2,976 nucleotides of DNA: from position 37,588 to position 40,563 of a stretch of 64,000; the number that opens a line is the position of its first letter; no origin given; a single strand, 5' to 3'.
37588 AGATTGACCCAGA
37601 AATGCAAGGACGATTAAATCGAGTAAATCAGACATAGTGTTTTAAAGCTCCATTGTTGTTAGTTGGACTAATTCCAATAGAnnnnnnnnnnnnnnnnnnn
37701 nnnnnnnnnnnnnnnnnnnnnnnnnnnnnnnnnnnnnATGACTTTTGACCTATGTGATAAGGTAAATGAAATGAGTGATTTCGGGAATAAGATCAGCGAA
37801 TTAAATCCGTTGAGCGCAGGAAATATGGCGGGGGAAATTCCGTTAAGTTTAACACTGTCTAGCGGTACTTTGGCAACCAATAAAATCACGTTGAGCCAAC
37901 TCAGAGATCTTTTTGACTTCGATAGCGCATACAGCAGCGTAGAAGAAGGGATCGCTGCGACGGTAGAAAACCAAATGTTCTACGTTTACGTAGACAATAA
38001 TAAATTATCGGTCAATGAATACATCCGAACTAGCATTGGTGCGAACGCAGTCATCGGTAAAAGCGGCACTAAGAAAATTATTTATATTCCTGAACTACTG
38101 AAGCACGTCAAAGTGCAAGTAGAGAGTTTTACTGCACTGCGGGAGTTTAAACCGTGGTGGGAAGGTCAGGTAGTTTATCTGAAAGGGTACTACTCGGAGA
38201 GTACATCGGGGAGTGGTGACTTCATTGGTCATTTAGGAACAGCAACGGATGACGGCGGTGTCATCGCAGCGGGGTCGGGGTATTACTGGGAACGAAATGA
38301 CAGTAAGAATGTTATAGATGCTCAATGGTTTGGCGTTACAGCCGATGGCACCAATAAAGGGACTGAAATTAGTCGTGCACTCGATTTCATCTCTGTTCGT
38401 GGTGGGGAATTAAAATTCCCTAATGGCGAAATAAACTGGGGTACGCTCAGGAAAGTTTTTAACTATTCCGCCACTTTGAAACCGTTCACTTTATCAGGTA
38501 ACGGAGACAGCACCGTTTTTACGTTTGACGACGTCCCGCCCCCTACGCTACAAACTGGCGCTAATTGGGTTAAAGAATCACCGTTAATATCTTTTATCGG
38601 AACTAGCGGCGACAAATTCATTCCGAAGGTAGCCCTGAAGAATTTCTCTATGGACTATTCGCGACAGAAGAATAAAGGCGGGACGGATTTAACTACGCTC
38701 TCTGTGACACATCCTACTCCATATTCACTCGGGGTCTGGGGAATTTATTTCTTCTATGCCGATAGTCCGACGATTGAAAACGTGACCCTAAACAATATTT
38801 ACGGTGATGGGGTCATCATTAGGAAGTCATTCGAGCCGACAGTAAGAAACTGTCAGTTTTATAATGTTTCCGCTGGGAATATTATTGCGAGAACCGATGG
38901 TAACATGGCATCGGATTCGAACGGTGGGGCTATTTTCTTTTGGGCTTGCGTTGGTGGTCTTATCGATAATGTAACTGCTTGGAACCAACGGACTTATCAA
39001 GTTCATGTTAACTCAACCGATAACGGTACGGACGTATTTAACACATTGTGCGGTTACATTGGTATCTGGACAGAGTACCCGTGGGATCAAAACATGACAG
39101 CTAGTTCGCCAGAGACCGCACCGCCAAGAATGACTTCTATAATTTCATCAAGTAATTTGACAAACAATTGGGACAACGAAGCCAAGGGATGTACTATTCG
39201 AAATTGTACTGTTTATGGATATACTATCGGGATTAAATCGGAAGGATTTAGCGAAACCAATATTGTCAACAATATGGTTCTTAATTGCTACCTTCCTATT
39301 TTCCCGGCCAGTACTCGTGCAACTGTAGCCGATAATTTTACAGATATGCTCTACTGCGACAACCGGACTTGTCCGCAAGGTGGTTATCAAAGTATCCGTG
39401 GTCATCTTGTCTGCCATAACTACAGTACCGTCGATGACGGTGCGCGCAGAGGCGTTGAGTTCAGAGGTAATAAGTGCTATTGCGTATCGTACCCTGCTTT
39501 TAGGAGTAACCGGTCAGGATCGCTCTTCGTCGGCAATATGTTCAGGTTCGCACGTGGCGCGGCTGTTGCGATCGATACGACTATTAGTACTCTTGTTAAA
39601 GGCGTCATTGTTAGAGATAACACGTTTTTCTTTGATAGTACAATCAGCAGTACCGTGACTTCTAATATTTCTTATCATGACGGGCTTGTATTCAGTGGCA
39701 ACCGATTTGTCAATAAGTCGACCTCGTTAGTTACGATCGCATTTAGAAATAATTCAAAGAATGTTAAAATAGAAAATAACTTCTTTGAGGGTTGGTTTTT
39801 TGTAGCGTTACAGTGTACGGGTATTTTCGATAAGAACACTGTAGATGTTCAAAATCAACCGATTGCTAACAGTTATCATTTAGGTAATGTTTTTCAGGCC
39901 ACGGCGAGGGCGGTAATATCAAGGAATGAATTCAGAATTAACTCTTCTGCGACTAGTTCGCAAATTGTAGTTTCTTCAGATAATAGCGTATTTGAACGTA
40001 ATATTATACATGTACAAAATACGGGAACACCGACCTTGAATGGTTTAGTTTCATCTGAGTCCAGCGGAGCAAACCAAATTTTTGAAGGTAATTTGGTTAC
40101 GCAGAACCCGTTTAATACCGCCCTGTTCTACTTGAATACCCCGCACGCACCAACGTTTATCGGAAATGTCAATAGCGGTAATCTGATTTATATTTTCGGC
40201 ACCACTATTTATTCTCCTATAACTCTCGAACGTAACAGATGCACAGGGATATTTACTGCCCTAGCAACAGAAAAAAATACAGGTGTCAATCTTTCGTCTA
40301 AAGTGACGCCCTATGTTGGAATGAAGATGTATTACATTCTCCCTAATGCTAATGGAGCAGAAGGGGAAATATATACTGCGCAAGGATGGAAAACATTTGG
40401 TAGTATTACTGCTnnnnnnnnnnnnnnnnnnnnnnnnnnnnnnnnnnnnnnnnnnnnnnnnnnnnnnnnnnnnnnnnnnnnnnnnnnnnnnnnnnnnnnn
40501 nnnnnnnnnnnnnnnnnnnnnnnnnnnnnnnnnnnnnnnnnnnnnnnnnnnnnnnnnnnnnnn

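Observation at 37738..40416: Two paralogous beta-helix tailspike/depolymerase genes at separate loci, each an independent plus-strand unit inside minus-strand early-type regions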

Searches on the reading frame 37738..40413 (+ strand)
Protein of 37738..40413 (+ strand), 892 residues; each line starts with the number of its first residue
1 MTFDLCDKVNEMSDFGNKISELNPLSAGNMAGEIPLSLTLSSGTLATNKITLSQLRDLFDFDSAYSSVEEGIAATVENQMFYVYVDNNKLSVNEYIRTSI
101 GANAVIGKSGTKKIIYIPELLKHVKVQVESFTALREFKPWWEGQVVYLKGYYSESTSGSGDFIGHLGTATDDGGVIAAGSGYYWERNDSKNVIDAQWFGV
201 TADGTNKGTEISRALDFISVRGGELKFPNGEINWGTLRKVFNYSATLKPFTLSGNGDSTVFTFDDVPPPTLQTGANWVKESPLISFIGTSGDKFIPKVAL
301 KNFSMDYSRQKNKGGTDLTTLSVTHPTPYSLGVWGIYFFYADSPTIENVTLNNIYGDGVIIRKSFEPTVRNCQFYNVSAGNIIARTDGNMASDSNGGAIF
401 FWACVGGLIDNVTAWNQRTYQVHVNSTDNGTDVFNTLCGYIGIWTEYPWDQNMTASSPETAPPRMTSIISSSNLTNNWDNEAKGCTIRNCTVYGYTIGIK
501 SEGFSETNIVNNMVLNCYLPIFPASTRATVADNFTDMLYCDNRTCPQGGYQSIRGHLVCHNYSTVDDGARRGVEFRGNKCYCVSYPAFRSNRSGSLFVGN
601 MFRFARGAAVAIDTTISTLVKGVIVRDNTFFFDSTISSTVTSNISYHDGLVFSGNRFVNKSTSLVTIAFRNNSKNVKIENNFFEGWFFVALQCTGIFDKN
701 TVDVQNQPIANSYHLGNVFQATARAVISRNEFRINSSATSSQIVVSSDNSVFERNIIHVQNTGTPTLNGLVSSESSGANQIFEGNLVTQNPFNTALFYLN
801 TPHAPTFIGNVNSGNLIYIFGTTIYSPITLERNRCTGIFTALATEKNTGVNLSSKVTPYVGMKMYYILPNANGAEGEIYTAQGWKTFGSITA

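Call 4: search_protein_families(library=pfam, proteins=[window:37738-40413:+], max_evalue=1)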
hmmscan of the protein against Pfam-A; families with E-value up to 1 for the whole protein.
window:37738-40413:+ (892 aa): 1 family
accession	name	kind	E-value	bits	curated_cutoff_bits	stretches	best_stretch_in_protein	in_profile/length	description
PF13229.12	Beta_helix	-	3.2e-09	37.1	25.9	3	335-431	2-104/158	Right handed beta helix region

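Call 5: search_protein_families(library=phrogs, proteins=[window:37738-40413:+], max_evalue=0.01)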
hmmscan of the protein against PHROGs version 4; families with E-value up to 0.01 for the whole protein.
window:37738-40413:+ (892 aa): 3 families
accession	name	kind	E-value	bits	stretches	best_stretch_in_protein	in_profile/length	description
phrog_27731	-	unknown function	3.6e-32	112.5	1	41-209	29-199/688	-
phrog_4250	-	tail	3.8e-19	69.5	1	127-231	151-264/786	EPS depolymerase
phrog_17640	-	tail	3.3e-11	44.1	1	120-214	74-170/431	tail fiber protein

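Call 14: search_dna_similar(query=window:37738-40413:+, collection=phages, mode=protein, max_rows=40)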
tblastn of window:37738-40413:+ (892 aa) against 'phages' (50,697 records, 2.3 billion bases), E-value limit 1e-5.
Records with a match: 130; places in all: 263; records where one place covers at least 80% of the query: 3.
Best place of each record, by identity: 80-90% 3; 60-80% 4; <60% 123.
By first word of the organism name: Klebsiella 59; Erwinia 21; Serratia 16; Salmonella 16; Escherichia 9; Pantoea 4; Shigella 2; Pectobacterium 1; Stenotrophomonas 1; Yersinia 1.
By host as written in the record: Klebsiella pneumoniae 32; Erwinia amylovora 16; - 14; Klebsiella pneumoniae DA591 4; Klebsiella pneumoniae B5055 4; Escherichia coli O157:H7 4; Serratia marcescens 3; Panteoa sp. Environmental Isolate 3; and 39 more.
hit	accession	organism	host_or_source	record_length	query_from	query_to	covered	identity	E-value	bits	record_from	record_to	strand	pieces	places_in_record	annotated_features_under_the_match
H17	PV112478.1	Klebsiella phage LPKP23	Klebsiella pneumoniae LKP303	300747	8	892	99%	89.3%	0e+0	1582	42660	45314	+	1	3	hypothetical protein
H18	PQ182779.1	Klebsiella phage vB_kp_MJ359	Klebsiella pneumoniae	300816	8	892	99%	89.0%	0e+0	1576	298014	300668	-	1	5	tail EPS depolymerase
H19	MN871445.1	Serratia phage KpHz_2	Klebsiella pneumoniae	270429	127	892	86%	63.3%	0e+0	979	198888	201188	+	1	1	record has no annotation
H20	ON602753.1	Klebsiella phage VLCpiA3d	Klebsiella pneumoniae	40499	192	891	78%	48.4%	0e+0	662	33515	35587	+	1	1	tail protein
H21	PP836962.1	Klebsiella phage vB_Kp_H01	Klebsiella pneumoniae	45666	187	891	79%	46.9%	0e+0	624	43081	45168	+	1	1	tail protein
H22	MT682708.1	Escherichia phage vB_EcoP_SP5M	waste water from pig farming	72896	192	892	79%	29.9%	3e-61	233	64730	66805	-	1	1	preneck appendage protein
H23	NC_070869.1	Escherichia phage vB_EcoP_SP5M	waste water from pig farming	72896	192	892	79%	29.9%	3e-61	233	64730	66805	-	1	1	tail protein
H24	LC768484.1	Klebsiella phage phiKp_21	Klebsiella pneumoniae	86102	193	892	78%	29.9%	1e-59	228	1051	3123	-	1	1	hypothetical protein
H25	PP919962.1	Klebsiella phage KP2025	Klebsiella pneumoniae 12092025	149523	193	892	78%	29.8%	5e-61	232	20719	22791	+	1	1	tail spike protein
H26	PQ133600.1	Klebsiella phage P19-618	Klebsiella pneumoniae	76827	192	892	79%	29.6%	2e-63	240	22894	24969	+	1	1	hypothetical protein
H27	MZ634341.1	Klebsiella phage PWKp5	Klebsiella pneumoniae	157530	192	892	79%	29.5%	1e-58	225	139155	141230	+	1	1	preneck appendage protein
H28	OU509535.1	Klebsiella pneumoniae phage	not known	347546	193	892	78%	29.5%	2e-58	224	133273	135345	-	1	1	record has no annotation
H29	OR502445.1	Klebsiella phage KZag1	Klebsiella pneumoniae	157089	192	892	79%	28.8%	4e-57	220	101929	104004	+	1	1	record has no annotation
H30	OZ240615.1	Klebsiella phage vB_KpM_Centimanus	-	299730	1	204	23%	80.4%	3e-86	308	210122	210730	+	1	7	hypothetical protein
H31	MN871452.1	Serratia phage KpZh_1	Klebsiella pneumoniae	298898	8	217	24%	74.4%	8e-85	304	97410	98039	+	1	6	record has no annotation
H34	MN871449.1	Serratia phage KpXa_1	Klebsiella pneumoniae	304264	8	324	36%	47.8%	9e-58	222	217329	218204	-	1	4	record has no annotation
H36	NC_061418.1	Klebsiella phage KpLz-2_45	Klebsiella pneumoniae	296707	8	324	36%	47.5%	4e-57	220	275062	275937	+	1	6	tail protein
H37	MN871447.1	Serratia phage KpLz_1_41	Klebsiella pneumoniae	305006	8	313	34%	47.9%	3e-61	233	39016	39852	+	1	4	record has no annotation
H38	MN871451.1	Serratia phage KpYy_2_45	Klebsiella pneumoniae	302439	8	313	34%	47.9%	5e-61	232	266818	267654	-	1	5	record has no annotation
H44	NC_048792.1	Serratia phage Moabite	Serratia marcescens D1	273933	5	425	47%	31.6%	2e-24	116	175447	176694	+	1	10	tail spike protein | ribosome_binding_site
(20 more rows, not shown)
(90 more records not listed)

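Call 18: search_solved_structures(query=window:37738-40413:+, max_evalue=0.01, show_alignments=1)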
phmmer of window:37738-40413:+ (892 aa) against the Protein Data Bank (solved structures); distinct sequences matched with E-value up to 0.01: 4.
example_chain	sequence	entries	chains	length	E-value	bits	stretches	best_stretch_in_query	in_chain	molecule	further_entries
7vyv_A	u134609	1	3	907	9.9e-14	53.6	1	127-203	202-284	Depolymerase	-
7vz3_A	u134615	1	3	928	1e-13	53.6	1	127-203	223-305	Depolymerase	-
7lzj_A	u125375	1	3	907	1.1e-13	53.5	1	124-203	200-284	Depolymerase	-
6tgf_F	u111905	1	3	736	9.2e-09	37.2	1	128-290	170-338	Exopolysaccharide biosynthesis protein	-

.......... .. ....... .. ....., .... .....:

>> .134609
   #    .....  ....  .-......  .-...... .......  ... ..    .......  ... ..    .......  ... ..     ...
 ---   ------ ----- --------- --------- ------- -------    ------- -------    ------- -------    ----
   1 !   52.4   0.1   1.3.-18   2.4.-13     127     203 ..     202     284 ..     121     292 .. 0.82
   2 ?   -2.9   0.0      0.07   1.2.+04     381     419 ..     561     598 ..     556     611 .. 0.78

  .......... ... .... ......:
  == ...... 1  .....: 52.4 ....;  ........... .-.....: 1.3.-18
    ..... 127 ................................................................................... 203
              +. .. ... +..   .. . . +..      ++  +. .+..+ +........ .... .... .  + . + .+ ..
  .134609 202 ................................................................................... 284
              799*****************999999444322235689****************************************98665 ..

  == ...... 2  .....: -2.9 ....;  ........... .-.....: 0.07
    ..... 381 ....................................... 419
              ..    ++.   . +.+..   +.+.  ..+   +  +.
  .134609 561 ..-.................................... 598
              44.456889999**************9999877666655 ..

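Call 34: find_homologous_proteins(query=window:37771-40413:+, max_evalue=0.00001)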
Query window:37771-40413:+ (881 aa): 31 proteins with E <= 0.00001 among 8000 candidates.
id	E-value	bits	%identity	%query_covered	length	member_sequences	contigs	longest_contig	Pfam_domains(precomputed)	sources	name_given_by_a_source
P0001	0.0e+0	1842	89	100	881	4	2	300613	PF13229.13,PF27114.1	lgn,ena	-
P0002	0.0e+0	1108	63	87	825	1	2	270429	PF13229.13,PF27114.1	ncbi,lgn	-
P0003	4.7e-243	827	51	85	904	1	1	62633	PF13229.13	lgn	-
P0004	1.7e-235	802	53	80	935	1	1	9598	-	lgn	-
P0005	6.2e-233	794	52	79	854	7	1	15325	PF13229.13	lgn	-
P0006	1.4e-229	783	52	80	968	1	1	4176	PF13229.13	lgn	-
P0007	1.4e-212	727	48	79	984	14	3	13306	PF13229.13,PF03906.21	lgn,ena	-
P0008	2.1e-208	713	48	79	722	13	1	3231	-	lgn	-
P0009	1.8e-205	703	47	80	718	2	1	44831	-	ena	-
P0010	5.0e-188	645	51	69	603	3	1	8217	PF13229.13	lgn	-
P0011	1.5e-122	429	35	88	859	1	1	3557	PF27114.1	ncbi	-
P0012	1.6e-122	429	35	83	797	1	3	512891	-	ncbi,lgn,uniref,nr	ncbi:hypothetical protein IB240_14105 [Raoultella sp. RLT01]|uniref:hypothetical protein n=1 Tax=Rao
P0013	1.1e-119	419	34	88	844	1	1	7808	PF27114.1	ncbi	-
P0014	8.6e-115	403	34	94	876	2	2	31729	PF09008.16,PF27114.1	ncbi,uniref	ncbi:phage tailspike protein [Acerihabitans sp.]|uniref:phage tailspike protein n=1 Tax=Acerihabitan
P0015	3.3e-110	388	33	88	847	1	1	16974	PF27114.1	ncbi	-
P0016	1.8e-100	356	87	21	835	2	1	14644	PF27114.1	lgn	-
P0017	2.0e-96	342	75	23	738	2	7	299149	PF12708.13,PF27114.1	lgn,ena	-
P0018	6.2e-94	334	70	27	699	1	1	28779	PF27114.1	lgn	-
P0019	7.8e-94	334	86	20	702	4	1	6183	PF27114.1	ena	-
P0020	3.0e-92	328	79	22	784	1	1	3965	PF13229.13,PF27114.1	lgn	-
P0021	3.1e-92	328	81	21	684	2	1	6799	PF27114.1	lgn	-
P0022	2.5e-91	325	58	34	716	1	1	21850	PF27114.1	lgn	-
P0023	9.1e-91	323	74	23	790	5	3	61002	PF27114.1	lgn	-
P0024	8.7e-88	314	79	22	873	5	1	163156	PF27114.1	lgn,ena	-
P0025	1.6e-76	276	67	22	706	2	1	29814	PF27114.1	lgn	-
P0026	3.5e-65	239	46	36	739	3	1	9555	PF27114.1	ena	-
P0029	2.1e-14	71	41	14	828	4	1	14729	PF27114.1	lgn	-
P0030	6.7e-13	66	46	9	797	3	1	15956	PF27114.1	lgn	-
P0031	5.5e-8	50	55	7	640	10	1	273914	PF27114.1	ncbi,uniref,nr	ncbi:putative EPS-depolymerase [Erwinia phage vB_EamM_Mortimer]|uniref:Putative EPS-depolymerase n=1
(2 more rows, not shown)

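Call 49: get_annotated_region(hit=H31, flank=4000)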
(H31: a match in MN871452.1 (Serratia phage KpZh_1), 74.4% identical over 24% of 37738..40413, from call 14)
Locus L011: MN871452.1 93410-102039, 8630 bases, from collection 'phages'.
description: UNVERIFIED_ORG: Serratia phage KpZh_1, complete genome.
organism: Serratia phage KpZh_1 (NCBI taxid 2698929)
taxonomy: Viruses; Duplodnaviria; Heunggongvirae; Uroviricota; Caudoviricetes
host: Klebsiella pneumoniae; source: sea water; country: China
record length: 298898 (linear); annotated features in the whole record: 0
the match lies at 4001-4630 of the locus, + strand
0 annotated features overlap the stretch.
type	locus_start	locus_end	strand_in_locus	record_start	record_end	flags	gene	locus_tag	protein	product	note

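Call 50: get_annotated_region(hit=H34, flank=4000)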
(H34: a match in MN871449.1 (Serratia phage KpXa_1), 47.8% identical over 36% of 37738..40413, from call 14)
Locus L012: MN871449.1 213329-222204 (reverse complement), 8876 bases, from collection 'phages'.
description: UNVERIFIED_ORG: Serratia phage KpXa_1, complete genome.
organism: Serratia phage KpXa_1 (NCBI taxid 2698926)
taxonomy: Viruses; Duplodnaviria; Heunggongvirae; Uroviricota; Caudoviricetes
host: Klebsiella pneumoniae; source: sea water; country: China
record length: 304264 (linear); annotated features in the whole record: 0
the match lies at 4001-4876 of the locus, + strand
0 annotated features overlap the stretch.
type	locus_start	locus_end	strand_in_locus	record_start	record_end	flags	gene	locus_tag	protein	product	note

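Call 51: get_annotated_region(hit=H36, flank=4000)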
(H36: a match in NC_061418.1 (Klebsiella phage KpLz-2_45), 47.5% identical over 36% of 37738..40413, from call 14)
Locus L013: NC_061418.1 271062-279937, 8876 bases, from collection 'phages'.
description: Klebsiella phage KpLz-2_45, complete genome.
organism: Klebsiella phage KpLz-2_45 (NCBI taxid 2698923)
taxonomy: Viruses; Duplodnaviria; Heunggongvirae; Uroviricota; Caudoviricetes; Siatvirus; Siatvirus Lz245
host: Klebsiella pneumoniae; source: sea water; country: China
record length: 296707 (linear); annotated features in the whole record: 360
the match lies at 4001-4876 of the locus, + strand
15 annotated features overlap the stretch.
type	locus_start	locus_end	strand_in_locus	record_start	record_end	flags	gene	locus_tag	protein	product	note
CDS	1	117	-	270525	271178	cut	-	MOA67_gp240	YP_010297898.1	hypothetical protein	MGA_317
CDS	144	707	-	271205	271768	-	-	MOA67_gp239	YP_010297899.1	hypothetical protein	MGA_318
CDS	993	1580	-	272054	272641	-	tdk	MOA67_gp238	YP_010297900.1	thymidine kinase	MGA_319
CDS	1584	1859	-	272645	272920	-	-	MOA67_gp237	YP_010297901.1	hypothetical protein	MGA_320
CDS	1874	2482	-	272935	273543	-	-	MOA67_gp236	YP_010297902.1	hypothetical protein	MGA_321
CDS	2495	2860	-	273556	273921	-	-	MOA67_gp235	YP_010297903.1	hypothetical protein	MGA_322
CDS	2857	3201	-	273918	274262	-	-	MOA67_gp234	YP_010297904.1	hypothetical protein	MGA_323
CDS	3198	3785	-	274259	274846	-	-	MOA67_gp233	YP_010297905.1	DprA-like DNA recombination-mediator protein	MGA_324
CDS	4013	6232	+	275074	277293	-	-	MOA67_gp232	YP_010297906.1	tail protein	MGA_325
CDS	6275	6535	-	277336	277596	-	-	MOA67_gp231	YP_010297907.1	hypothetical protein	MGA_326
CDS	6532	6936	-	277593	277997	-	-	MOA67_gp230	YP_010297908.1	hypothetical protein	MGA_327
CDS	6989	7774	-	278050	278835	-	-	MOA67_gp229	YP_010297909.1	PhoH-like phosphate starvation-inducible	MGA_328; phosphate starvation protein PhoH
CDS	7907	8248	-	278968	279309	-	-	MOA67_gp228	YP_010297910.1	hypothetical protein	MGA_329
CDS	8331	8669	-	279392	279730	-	-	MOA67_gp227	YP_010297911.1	hypothetical protein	MGA_330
CDS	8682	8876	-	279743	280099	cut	-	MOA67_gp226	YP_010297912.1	hypothetical protein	MGA_331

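Call 52: get_annotated_region(hit=H37, flank=4000)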
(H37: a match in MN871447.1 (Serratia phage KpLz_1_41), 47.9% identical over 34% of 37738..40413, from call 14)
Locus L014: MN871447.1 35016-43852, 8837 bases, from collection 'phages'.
description: UNVERIFIED: Serratia phage KpLz_1_41, complete genome.
organism: Serratia phage KpLz_1_41 (NCBI taxid 2698924)
taxonomy: Viruses; Duplodnaviria; Heunggongvirae; Uroviricota; Caudoviricetes
host: Klebsiella pneumoniae; source: sea water; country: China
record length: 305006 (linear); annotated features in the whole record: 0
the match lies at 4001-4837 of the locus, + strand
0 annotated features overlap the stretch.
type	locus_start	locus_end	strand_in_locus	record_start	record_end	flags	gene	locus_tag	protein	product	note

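Call 53: get_annotated_region(hit=H38, flank=4000)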
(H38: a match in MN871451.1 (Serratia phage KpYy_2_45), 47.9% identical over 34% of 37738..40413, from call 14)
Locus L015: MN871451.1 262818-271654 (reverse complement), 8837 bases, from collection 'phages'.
description: UNVERIFIED_ORG: Serratia phage KpYy_2_45, complete genome.
organism: Serratia phage KpYy_2_45 (NCBI taxid 2698928)
taxonomy: Viruses; Duplodnaviria; Heunggongvirae; Uroviricota; Caudoviricetes
host: Klebsiella pneumoniae; source: sea water; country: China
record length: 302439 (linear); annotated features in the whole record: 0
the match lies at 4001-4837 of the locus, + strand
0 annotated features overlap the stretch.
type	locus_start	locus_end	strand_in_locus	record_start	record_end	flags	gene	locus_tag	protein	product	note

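Call 63: predict_structure(alignment_id=A1)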
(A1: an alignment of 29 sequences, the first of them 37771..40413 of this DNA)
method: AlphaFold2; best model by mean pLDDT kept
length: 881 residues; sequences in the alignment: 29
mean_pLDDT: 82.9   pTM: 0.80
mean pLDDT of the five models: 82.9, 81.7, 81.6, 81.2, 79.9
residues with pLDDT >= 90: 513; 70-90: 223; 50-70: 32; < 50: 113
segments of 3 or more residues with pLDDT < 50: 1-113
pLDDT, mean of each block of 10 residues (from residue 1): 34 33 34 35 33 31 30 31 29 28 33 71 89 89 89 93 92 86 95 96 96 97 97 97 97 93 88 96 97 96 90 90 96 98 94 97 87 78 77 95 95 90 90 87 82 84 72 89 95 91 97 91 95 88 89 64 94 90 91 89 76 93 89 90 96 93 94 95 97 82 92 97 86 95 95 84 91 93 90 94 77 90 81 87 94 91 94 91 61
secondary structure, 60 per line:
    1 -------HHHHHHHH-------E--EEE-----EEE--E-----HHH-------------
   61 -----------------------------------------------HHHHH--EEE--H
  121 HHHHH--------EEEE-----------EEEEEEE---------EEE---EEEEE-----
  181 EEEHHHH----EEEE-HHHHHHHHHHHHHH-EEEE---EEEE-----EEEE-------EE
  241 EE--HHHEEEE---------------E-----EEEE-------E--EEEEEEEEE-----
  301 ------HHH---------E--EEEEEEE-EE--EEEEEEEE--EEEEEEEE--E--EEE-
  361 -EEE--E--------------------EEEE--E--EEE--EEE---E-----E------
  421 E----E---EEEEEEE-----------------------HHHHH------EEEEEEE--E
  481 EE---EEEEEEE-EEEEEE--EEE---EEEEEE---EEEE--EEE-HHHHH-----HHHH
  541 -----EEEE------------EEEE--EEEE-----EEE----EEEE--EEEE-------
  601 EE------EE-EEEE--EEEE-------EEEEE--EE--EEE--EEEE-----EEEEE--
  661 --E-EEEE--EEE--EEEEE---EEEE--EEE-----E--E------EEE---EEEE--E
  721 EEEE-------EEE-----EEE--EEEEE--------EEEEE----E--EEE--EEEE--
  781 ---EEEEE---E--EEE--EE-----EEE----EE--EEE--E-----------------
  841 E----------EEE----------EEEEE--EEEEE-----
elements in order (helices of 4 or more, strands of 3 or more residues): H8-15 E26-28 E34-36 H108-112 E115-117 H120-125 E134-137 E149-155 E165-167 E171-175 E181-183 H184-187 E192-195 H197-210 E212-215 E219-222 E228-231 E239-242 E248-251 E273-276 E287-295 E322-328 E334-341 E344-351 E357-359 E362-364 E388-391 E397-399 E402-404 E430-436 H460-464 E471-477 E480-482 E486-492 E494-499 E502-504 E508-513 E517-520 E523-525 H527-531 H537-540 E546-549 E562-565 E568-571 E577-579 E584-587 E590-593 E612-615 E618-621 E629-633 E640-642 E645-648 E654-658 E665-668 E671-673 E676-680 E684-687 E690-692 E708-710 E714-717 E720-724 E732-734 E740-742 E745-749 E758-762 E770-772 E775-778 E784-788 E795-797 E807-809 E818-820 E852-854 E865-869 E872-876
